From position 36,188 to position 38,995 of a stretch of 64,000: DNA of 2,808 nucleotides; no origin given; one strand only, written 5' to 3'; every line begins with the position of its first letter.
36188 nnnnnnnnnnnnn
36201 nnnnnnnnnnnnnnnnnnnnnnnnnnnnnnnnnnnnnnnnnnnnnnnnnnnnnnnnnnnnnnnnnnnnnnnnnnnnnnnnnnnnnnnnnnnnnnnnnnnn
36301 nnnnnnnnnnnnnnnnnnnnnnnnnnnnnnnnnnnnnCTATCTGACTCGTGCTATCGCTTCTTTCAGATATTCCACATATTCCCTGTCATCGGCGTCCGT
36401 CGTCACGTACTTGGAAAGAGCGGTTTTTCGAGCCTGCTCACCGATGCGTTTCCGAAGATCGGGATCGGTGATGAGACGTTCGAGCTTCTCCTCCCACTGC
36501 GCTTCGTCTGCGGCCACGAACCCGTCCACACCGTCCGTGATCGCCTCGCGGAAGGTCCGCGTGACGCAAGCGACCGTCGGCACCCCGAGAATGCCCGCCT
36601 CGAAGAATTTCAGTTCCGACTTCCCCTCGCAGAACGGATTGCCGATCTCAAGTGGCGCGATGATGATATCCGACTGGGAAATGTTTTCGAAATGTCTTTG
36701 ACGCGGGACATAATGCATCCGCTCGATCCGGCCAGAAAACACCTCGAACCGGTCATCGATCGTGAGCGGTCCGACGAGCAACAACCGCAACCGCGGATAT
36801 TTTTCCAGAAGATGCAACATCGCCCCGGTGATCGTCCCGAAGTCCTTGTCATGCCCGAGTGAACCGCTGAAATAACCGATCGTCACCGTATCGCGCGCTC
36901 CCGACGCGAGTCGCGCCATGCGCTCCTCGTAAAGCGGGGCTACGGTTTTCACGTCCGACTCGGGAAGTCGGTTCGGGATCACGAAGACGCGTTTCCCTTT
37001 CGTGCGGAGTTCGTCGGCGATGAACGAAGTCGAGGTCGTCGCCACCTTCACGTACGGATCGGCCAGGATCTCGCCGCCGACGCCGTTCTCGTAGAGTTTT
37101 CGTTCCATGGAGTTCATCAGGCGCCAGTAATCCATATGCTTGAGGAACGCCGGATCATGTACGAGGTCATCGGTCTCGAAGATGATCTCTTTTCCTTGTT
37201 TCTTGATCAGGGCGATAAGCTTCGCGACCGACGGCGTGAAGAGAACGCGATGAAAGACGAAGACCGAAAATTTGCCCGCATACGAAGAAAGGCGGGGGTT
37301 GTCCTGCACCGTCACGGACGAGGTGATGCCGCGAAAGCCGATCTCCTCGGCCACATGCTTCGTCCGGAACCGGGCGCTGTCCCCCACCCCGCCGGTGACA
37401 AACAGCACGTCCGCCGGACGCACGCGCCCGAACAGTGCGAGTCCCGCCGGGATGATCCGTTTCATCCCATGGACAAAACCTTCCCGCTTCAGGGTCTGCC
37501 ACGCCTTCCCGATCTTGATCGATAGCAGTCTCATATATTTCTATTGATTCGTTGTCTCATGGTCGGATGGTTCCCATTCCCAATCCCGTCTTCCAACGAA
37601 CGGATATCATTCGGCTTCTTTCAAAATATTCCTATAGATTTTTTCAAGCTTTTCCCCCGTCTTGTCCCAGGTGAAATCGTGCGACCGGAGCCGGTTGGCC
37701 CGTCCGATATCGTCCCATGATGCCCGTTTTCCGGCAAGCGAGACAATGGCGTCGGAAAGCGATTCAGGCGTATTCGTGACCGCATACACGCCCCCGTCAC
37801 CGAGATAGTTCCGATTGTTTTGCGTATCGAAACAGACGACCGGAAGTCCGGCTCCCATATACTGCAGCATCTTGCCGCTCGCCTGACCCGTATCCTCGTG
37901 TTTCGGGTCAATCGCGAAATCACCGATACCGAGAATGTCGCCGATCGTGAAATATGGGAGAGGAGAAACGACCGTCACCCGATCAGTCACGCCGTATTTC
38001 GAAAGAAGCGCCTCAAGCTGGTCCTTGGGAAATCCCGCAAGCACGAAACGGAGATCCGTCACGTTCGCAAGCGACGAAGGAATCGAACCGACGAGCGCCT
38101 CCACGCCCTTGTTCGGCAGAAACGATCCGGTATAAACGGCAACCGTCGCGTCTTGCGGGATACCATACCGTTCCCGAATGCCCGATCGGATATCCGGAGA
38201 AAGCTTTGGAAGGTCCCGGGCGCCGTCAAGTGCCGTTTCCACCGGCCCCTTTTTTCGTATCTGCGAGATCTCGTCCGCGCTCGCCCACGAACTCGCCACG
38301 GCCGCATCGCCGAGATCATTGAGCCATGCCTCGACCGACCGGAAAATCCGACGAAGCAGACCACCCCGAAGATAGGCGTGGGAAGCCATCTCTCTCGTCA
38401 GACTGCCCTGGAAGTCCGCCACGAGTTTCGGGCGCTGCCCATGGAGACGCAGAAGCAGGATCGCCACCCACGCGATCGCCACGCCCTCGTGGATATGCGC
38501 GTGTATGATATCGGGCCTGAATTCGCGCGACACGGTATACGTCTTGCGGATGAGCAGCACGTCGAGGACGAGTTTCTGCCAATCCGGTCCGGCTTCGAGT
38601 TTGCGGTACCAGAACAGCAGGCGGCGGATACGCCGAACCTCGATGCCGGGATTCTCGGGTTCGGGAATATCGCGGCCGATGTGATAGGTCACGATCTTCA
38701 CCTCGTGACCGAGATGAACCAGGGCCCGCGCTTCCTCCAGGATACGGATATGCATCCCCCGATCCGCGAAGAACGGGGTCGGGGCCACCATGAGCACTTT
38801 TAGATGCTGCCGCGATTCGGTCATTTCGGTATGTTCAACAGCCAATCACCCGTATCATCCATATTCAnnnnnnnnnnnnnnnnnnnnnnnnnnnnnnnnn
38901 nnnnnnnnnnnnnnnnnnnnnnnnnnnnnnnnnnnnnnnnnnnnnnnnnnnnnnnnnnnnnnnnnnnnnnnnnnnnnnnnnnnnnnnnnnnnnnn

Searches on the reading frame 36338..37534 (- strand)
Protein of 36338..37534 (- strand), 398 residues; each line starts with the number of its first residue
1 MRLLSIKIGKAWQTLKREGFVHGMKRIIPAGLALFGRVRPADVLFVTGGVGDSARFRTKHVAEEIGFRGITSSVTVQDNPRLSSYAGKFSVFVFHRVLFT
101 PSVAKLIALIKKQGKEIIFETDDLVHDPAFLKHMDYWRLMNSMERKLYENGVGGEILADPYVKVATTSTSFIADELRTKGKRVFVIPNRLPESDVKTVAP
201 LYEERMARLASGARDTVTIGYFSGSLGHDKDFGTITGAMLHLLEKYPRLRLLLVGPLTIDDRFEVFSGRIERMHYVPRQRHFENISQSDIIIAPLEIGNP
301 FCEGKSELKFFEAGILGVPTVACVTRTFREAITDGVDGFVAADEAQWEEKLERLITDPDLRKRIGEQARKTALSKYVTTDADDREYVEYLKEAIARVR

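Call 10: search_protein_families(library=pfam, proteins=[window:36338-37534:-], max_evalue=0.001)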
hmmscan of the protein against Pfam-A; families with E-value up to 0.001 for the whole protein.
window:36338-37534:- (398 aa): 3 families
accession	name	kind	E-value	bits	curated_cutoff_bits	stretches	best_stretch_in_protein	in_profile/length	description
PF13524.12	Glyco_trans_1_2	-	4.4e-11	43.4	25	1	240-376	6-133/144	Glycosyl transferase-like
PF00534.26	Glycos_transf_1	-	8.3e-11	42.2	26.4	1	214-370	12-171/172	Glycosyl transferases group 1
PF13692.12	Glyco_trans_1_4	-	1.1e-10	42.3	27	1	222-357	6-142/142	Glycosyl transferases group 1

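Call 83: search_protein_families(library=ncbifam, proteins=[window:36338-37534:-], max_evalue=0.00001)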
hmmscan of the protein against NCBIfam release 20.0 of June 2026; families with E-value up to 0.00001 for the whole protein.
window:36338-37534:- (398 aa): 1 family
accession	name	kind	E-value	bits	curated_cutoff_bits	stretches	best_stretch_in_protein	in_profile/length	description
NF038229.1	Glyco4_Geo_Pelo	equivalog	1.6e-11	43.8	400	1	238-388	182-331/338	GPMC system family 4 glycosyltransferase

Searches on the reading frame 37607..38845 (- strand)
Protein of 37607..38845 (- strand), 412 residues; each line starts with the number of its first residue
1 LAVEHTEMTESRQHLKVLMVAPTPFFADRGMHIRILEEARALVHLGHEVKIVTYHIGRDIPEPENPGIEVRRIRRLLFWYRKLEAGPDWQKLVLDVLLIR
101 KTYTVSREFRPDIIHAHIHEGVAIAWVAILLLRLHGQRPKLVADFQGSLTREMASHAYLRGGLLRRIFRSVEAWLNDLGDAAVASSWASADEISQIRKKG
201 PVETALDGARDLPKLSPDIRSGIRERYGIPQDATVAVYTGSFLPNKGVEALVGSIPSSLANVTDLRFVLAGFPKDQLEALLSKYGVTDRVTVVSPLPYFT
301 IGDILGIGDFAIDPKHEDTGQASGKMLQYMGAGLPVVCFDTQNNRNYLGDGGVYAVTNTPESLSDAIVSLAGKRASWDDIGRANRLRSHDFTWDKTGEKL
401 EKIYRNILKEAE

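Call 10: search_protein_families(library=pfam, proteins=[window:37607-38845:-], max_evalue=0.001)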
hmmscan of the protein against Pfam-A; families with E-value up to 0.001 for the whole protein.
window:37607-38845:- (412 aa): 5 families
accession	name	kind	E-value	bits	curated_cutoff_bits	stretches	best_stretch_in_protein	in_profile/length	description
PF13579.12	Glyco_trans_4_4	-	4.3e-14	53.6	29.7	1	30-195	2-144/158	Glycosyl transferase 4-like domain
PF13692.12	Glyco_trans_1_4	-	1.1e-13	52.1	27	1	235-371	3-140/142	Glycosyl transferases group 1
PF00534.26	Glycos_transf_1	-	5.2e-13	49.3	26.4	1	223-375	5-160/172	Glycosyl transferases group 1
PF13439.12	Glyco_transf_4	-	5.7e-13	49.7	28.5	1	30-195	3-150/170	Glycosyltransferase Family 4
PF13477.12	Glyco_trans_4_2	-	0.00069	20.2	23.4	0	37-136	15-98/139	Glycosyl transferase 4-like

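Call 83: search_protein_families(library=ncbifam, proteins=[window:37607-38845:-], max_evalue=0.00001)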
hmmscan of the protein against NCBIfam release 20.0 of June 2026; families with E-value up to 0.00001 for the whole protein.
window:37607-38845:- (412 aa): 4 families
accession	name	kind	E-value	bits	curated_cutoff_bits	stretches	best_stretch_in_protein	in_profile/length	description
TIGR04063.1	stp3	hypoth_equivalog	2.4e-11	43.2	442.05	1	222-408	203-396/397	TIGR04063 family PEP-CTERM/XrtA system glycosyltransferase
TIGR03449.1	mycothiol_MshA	equivalog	5.5e-09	35.4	462.5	1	210-409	197-405/406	D-inositol-3-phosphate glycosyltransferase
NF007640.0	PRK10307.1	subfamily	9.3e-09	34.7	276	1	107-390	103-389/411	WcaI family glycosyltransferase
TIGR03088.1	stp2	hypoth_equivalog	6.2e-07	28.8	409.05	1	95-408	66-374/374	TIGR03088 family PEP-CTERM/XrtA system glycosyltransferase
